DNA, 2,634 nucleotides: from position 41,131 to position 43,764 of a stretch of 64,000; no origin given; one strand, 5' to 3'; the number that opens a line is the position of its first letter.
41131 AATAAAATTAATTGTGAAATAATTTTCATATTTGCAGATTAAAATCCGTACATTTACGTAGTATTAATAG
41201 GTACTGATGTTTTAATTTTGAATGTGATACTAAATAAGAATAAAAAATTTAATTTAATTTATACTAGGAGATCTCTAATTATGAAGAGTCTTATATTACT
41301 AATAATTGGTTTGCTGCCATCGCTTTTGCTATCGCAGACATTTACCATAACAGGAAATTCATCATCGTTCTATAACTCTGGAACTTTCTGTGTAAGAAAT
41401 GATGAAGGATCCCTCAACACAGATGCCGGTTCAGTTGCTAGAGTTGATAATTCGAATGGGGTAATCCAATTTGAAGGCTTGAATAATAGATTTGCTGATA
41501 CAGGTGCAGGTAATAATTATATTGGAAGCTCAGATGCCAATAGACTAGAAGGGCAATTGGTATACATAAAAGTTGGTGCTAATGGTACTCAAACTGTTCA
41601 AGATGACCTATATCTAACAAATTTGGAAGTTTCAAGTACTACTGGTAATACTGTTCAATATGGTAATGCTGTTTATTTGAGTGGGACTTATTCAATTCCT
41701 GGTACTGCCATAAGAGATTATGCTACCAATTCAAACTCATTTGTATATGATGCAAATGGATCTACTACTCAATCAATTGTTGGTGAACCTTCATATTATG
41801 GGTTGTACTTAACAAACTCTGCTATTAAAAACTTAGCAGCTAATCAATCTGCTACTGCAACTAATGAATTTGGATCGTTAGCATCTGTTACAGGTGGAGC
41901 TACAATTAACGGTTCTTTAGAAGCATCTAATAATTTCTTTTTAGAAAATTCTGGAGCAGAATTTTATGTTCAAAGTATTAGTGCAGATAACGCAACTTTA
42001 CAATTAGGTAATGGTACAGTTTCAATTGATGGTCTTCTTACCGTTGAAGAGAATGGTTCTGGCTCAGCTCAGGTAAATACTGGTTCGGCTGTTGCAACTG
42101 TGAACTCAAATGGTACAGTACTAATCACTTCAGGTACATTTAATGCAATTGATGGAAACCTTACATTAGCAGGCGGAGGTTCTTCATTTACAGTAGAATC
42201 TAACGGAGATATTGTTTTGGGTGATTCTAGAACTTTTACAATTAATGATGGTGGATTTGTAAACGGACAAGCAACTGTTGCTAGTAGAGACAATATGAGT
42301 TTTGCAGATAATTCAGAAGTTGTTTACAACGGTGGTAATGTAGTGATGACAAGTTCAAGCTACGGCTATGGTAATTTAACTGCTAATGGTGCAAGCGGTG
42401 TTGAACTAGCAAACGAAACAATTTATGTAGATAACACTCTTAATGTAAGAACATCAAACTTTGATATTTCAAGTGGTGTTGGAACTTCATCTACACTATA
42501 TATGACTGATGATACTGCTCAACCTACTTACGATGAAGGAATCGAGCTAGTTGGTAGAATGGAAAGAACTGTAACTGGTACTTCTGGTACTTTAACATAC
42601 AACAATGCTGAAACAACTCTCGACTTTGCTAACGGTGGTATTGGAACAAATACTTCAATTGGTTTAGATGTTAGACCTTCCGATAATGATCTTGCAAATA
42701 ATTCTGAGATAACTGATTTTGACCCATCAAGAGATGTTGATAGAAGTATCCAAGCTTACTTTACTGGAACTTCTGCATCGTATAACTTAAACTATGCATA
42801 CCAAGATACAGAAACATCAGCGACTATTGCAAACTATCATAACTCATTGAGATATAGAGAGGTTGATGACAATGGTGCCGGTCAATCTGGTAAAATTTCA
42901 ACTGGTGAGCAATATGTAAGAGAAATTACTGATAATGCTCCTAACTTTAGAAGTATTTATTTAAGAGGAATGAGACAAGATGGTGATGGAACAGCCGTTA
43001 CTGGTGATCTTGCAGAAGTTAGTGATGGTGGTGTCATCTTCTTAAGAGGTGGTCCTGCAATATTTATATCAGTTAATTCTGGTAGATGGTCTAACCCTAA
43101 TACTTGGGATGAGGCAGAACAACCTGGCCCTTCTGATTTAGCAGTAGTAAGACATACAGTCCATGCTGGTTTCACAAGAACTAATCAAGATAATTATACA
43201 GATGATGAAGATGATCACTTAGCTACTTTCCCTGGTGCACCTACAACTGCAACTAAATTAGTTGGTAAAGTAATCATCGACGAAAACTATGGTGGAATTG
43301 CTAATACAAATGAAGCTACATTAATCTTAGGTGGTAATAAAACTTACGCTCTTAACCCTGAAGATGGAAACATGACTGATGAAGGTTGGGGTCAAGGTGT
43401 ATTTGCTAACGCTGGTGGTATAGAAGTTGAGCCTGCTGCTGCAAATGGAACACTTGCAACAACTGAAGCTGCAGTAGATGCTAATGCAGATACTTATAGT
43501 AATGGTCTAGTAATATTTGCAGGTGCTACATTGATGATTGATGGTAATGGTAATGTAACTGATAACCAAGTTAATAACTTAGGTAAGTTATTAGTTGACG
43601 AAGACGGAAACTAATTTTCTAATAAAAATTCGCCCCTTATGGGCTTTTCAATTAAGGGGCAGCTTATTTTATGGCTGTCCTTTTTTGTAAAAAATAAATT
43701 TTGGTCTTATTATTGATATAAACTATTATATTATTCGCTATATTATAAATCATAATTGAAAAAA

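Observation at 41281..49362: Four-gene secreted module as a candidate uncharacterised cell-surface fibril/adhesin system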

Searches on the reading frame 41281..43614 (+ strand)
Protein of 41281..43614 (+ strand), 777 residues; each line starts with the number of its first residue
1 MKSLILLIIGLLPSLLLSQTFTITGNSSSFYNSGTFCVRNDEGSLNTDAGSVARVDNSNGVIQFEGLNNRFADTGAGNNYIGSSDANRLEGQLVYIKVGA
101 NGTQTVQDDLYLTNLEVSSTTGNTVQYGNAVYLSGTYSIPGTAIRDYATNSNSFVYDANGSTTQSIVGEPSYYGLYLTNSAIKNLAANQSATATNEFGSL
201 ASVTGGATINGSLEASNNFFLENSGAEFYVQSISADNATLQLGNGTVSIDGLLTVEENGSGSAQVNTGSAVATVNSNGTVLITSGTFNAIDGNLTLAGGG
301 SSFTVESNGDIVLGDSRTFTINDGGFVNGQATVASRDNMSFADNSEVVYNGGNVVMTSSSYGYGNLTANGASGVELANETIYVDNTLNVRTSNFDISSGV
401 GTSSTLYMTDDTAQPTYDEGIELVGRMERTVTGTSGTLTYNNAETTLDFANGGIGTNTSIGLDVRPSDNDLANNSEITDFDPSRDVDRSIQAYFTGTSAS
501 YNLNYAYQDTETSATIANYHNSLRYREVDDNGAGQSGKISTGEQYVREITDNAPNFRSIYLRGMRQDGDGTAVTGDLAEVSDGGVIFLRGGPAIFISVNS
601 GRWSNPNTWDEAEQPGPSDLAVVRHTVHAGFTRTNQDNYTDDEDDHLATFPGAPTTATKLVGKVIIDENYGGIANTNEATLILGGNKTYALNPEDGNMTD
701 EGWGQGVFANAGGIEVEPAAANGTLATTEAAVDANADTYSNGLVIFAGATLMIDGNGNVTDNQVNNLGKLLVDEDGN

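Call 3: search_protein_families(library=pfam, proteins=[window:41281-43614:+], max_evalue=0.1)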
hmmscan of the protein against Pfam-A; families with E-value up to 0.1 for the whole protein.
window:41281-43614:+ (777 aa): 0 families

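Call 4: search_protein_families(library=ncbifam, proteins=[window:41281-43614:+], max_evalue=0.1)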
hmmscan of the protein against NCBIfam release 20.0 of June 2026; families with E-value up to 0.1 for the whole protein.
window:41281-43614:+ (777 aa): 0 families

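Call 9: find_homologous_proteins(query=window:41281-43614:+)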
Query window:41281-43614:+ (777 aa): 4 proteins with E <= 0.001 among 8000 candidates.
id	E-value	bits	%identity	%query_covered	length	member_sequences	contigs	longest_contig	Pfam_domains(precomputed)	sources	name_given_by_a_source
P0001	5.0e-223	761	53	98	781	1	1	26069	-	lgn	-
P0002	1.0e-129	453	50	65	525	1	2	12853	-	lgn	-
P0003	8.7e-109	383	38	98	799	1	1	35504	-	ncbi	-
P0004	1.5e-43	168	31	86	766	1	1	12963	-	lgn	-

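Call 10: find_encoding_contigs(protein=P0001, flank=10000, max_places=3)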
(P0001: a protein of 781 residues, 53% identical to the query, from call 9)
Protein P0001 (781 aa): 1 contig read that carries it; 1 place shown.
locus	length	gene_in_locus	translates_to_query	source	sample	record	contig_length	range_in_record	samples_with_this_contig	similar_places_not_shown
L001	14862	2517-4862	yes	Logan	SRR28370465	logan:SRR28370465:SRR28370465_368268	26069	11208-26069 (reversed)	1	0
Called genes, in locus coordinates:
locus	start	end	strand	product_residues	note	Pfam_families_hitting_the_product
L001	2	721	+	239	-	?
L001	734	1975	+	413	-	PF06245:DUF1015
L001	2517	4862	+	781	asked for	-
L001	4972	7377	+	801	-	-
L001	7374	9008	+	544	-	-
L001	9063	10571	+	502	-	PF00691:OmpA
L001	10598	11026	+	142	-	PF00072:Response_reg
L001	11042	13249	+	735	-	PF03924:CHASE, PF08448:PAS_4 (weak), PF13426:PAS_9 (faint), PF00512:HisKA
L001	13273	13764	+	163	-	PF00300:His_Phos_1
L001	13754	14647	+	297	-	PF01300:Sua5_yciO_yrdC, PF03481:Sua5_C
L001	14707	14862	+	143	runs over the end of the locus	PF05618:RimB-like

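Call 11: find_encoding_contigs(protein=P0003, flank=10000, max_places=3)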
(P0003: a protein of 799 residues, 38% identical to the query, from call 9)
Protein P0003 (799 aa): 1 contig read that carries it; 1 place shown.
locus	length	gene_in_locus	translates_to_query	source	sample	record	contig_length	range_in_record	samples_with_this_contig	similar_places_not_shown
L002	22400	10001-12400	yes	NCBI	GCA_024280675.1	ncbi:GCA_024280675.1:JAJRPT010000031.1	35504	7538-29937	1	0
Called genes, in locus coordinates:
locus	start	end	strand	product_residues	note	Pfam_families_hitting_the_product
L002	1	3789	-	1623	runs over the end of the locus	PF13860:FlgD_ig (weak)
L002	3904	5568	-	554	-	PF27054:Beta_methylindole_red_C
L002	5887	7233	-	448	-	PF01554:MatE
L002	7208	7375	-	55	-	-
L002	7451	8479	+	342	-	PF00535:Glycos_transf_2, PF10111:Glyco_tranf_2_2 (weak), PF13506:Glyco_transf_21, PF13641:Glyco_tranf_2_3, PF13632:Glyco_trans_2_3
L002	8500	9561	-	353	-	PF01791:DeoC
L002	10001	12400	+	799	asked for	-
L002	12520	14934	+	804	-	-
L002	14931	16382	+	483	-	-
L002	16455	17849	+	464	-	PF00691:OmpA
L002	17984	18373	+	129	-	PF00072:Response_reg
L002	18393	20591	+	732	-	PF03924:CHASE, PF00989:PAS, PF08448:PAS_4 (weak), PF13426:PAS_9, PF00512:HisKA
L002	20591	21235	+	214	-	PF01300:Sua5_yciO_yrdC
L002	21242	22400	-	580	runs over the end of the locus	-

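Call 12: find_encoding_contigs(protein=P0004, flank=10000, max_places=3)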
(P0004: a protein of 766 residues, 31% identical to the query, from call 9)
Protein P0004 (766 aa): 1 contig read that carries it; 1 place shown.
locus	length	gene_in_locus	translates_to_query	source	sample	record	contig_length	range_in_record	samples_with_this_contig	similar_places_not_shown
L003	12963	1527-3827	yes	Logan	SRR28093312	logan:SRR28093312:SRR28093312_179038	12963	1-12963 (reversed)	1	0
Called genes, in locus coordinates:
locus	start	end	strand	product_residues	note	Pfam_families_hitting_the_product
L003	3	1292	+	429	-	?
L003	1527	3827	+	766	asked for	-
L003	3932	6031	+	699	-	-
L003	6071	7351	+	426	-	-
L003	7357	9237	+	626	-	PF23414:Beta-prop_EML_2, PF24796:WDR55, PF25173:Beta-prop_WDR3_1st (weak), PF25174:Beta-prop_THOC3, PF23381:Beta-prop_IFT122_1st, PF25175:Beta-prop_WDR5, PF24807:WD40_CDC20-Fz, PF18962:Por_Secre_tail, +13 more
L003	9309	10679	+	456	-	PF00691:OmpA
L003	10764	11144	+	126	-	PF00072:Response_reg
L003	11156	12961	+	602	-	?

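Call 28: search_solved_structures(query=A3, max_evalue=1)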
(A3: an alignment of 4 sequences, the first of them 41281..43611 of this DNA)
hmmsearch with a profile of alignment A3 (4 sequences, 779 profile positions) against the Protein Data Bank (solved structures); distinct sequences matched with E-value up to 1: 3.
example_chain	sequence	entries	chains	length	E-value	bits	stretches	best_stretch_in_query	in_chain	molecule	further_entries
4uhv_A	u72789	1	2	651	0.64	11.8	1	244-324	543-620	VGRG1, VALINE-GLYCINE REPEAT PROTEIN G1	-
4mtk_A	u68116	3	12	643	0.68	11.7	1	244-324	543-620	VgrG1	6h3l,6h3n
28yn_A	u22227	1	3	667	0.78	11.5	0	244-324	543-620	Type VI secretion system spike protein VgrG1a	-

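Call 40: search_protein_representatives(alignment_id=A3)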
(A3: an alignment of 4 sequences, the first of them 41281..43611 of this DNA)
Query: 4 sequences, 779 profile positions. Proteins with E-value up to 0.001 (for the whole library): 226; up to 1e-10: 200; up to 1e-30: 145. The best 150 are listed.
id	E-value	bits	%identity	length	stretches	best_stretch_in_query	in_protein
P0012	1.8e-287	972.7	-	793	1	7-779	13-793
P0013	2.8e-211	720.7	-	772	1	13-775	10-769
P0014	5.7e-192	656.9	-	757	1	1-777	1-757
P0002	7.2e-192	656.5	-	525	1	9-517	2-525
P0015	3.8e-179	614.5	-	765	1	10-771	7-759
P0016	1.7e-171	589.2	-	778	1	9-772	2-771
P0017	2.0e-137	476.5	-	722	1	1-777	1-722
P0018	1.5e-133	463.6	-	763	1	33-776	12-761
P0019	5.2e-130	452.0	-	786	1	11-772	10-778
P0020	9.1e-129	447.8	-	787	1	5-776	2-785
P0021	8.6e-124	431.4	-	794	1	25-762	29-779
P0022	3.2e-121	422.9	-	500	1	293-777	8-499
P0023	5.7e-112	392.3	-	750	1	31-724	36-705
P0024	1.4e-110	387.7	-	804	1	16-772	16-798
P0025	1.5e-109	384.3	-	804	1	13-769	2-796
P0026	2.1e-109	383.8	-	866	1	6-761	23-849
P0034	6.1e-87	309.5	-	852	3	249-766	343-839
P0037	5.0e-84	299.9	-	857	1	7-759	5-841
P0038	1.5e-83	298.3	-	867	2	180-771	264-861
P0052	1.0e-73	265.8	-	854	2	266-776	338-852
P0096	9.1e-49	183.3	-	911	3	32-225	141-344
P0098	1.1e-47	179.7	-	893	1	12-670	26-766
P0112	4.4e-43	164.5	-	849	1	16-654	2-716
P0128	1.8e-38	149.3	-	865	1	9-715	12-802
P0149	2.7e-32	128.8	-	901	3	9-384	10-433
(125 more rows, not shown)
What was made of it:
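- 41281..43614 (+): g1: exported 777-aa Gly/Thr/Asn-rich, Lys-poor all-beta protein; founder of a family with no Pfam or PDB relative. An exhaustive HMMER search found 226 representatives (call 40).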

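Call 56: predict_structure(alignment_id=A7)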
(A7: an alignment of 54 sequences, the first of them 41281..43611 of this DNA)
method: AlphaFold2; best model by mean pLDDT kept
length: 777 residues; sequences in the alignment: 54
mean_pLDDT: 86.1   pTM: 0.84
mean pLDDT of the five models: 86.1, 85.4, 83.6, 81.6, 80.3
residues with pLDDT >= 90: 436; 70-90: 228; 50-70: 89; < 50: 24
segments of 3 or more residues with pLDDT < 50: 696-706, 733-735
pLDDT, mean of each block of 10 residues (from residue 1): 57 59 81 93 81 80 92 81 92 86 89 91 85 95 84 93 95 96 97 97 96 98 97 98 98 97 98 97 98 95 97 98 93 95 98 95 97 87 98 85 90 95 96 94 94 88 80 69 89 93 94 78 86 80 87 80 86 78 92 86 91 86 90 75 72 58 88 73 88 54 49 82 54 53 86 85 85 65
secondary structure, 60 per line:
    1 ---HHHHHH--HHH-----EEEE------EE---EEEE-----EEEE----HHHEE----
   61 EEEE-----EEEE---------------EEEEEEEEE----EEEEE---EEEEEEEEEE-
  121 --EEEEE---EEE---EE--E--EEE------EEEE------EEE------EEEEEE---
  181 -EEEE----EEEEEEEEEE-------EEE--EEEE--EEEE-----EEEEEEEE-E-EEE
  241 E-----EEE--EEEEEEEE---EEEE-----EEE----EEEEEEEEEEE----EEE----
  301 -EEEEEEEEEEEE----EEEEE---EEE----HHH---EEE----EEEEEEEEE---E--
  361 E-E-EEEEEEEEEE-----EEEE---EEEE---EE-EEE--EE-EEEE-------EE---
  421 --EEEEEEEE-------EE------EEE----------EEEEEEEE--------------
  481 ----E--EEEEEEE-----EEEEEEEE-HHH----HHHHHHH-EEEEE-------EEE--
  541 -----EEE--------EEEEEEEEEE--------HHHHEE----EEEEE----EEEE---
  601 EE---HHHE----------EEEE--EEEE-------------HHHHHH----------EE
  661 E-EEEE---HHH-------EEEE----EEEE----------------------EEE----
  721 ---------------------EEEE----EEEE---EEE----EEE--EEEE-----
elements in order (helices of 4 or more, strands of 3 or more residues): H4-9 E20-23 E35-38 E44-47 E61-64 E70-73 E89-97 E102-106 E110-119 E123-127 E131-133 E144-146 E153-156 E163-165 E172-177 E182-185 E190-199 E207-209 E212-215 E218-221 E227-234 E238-241 E247-249 E252-259 E263-266 E272-274 E279-289 E294-296 E302-313 E318-322 E326-328 E339-341 E346-354 E365-374 E380-383 E387-390 E397-399 E405-408 E423-430 E446-448 E459-466 E488-494 E500-507 H516-522 E524-528 E536-538 E546-548 E557-566 H575-578 E585-589 E594-597 E620-623 E626-629 H643-648 E659-661 E663-666 E680-683 E688-691 E714-716 E742-745 E750-753 E757-759 E764-766 E769-772
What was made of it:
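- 41281..43614 (+): The AF2 model has pLDDT 86 and pTM 0.84 (call 56).
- The g1 model is confident and all-beta (call 56).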

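Call 58: fold_search(model_id=the predicted structure, library=pdb)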
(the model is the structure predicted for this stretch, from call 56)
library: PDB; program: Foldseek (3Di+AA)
matches with E <= 10: 117; with E <= 0.001: 0
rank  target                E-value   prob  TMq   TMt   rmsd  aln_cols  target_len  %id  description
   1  7koh_B                3.3e-02  0.20  0.11  0.14  17.7       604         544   11  Crystal structure of antigen 43 from Escherichia coli EDL933 (released 2022-03-09)
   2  7ko9                  7.0e-02  0.16  0.12  0.14  16.7       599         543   10  Crystal structure of antigen 43 from uropathogenic Escherichia coli UTI89 (released 2022-03-09)
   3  4kh3                  8.7e-02  0.18  0.11  0.14  16.5       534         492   11  Structure of a bacterial self-associating protein (released 2014-01-15)
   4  9mne_B                1.5e-01  0.13  0.12  0.11  18.5       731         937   12  Crystal structure of enteropathogenic Escherichia coli EspC (released 2025-10-29)
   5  9euw                  2.0e-01  0.06  0.12  0.05  20.5       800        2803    9  Lymphostatin, conformation 2 (composite structure) (released 2025-04-09)
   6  7kob                  2.1e-01  0.33  0.17  0.29  13.1       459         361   14  Crystal structure of antigen 43b from Escherichia coli CFT073 (released 2022-03-09)
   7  3ak5_C                2.2e-01  0.16  0.14  0.12  19.4       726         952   11  Hemoglobin protease (Hbp) passenger missing domain-2 (released 2010-10-06)
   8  7koh_D                2.5e-01  0.15  0.13  0.17  17.2       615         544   11  Crystal structure of antigen 43 from Escherichia coli EDL933 (released 2022-03-09)
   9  5ke1_A                2.6e-01  0.08  0.10  0.17  17.6       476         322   13  Structure of a C-terminal fragment of the IcsA/VirG passenger-domain (released 2017-03-15)
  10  4q1q_A                3.8e-01  0.18  0.14  0.29  13.5       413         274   10  Crystal structure of TibC-catalyzed hyper-glycosylated TibA55-350 fragment (released 2014-09-17)
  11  8iqe_A                3.8e-01  0.06  0.11  0.14  18.5       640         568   10  Crystal structure of tetrameric K2-2 TSP (released 2024-02-21)
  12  4ru4_B                4.5e-01  0.05  0.13  0.15  17.9       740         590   10  Crystal structure of the tailspike protein gp49 from Pseudomonas phage LKA1 (released 2015-11-18)
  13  9qb8                  4.9e-01  0.03  0.11  0.05  20.9       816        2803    8  Lymphostatin - Conformation II - pH 8 Hepes (released 2025-07-16)
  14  6f7k_A                5.1e-01  0.09  0.17  0.21  15.2       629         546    9  Crystal structure of Dettilon tailspike protein (gp208) (released 2018-12-19)
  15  8iq9_B                5.4e-01  0.06  0.12  0.14  18.6       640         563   11  Crystal structure of trimeric K2-2 TSP in complex with tetrasaccharide and octasaccharide (released 2024-02-21)
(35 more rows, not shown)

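Call 80: search_protein_families(library=pfam, alignment_id=A7, max_evalue=0.05)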
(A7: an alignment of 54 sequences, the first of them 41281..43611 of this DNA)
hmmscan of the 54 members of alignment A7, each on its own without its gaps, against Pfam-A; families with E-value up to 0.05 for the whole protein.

A. member 1, window:41281-43611:+ (777 aa): 0 families

B. families by the number of members that match (of 54 scanned): 3 families
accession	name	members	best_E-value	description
PF01678.24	DAP_epimerase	1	0.0031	Diaminopimelate epimerase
PF05726.19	Pirin_C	1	0.018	Pirin C-terminal cupin domain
PF19910.5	DUF6383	1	0.02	Domain of unknown function (DUF6383)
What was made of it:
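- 41281..43614 (+): None of 54 homologues has a Pfam hit (call 80).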

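Call 87: search_protein_families(library=pfam, proteins=[P0096, P0149, P0098, P0026, P0038, P0034, P0037, P0052, P0128, P0112], max_evalue=0.01)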
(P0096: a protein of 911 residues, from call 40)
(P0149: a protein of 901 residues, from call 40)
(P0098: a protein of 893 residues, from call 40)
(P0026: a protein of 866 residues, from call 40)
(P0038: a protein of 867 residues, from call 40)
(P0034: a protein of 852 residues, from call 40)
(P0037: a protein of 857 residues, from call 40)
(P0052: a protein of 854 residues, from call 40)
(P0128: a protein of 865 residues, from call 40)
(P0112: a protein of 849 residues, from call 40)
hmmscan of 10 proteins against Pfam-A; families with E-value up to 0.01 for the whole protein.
P0096 (911 aa): 0 families

P0149 (901 aa): 0 families

P0098 (893 aa): 0 families

P0026 (866 aa): 0 families

P0038 (867 aa): 0 families

P0034 (852 aa): 0 families

P0037 (857 aa): 0 families

P0052 (854 aa): 0 families

P0128 (865 aa): 0 families

P0112 (849 aa): 0 families
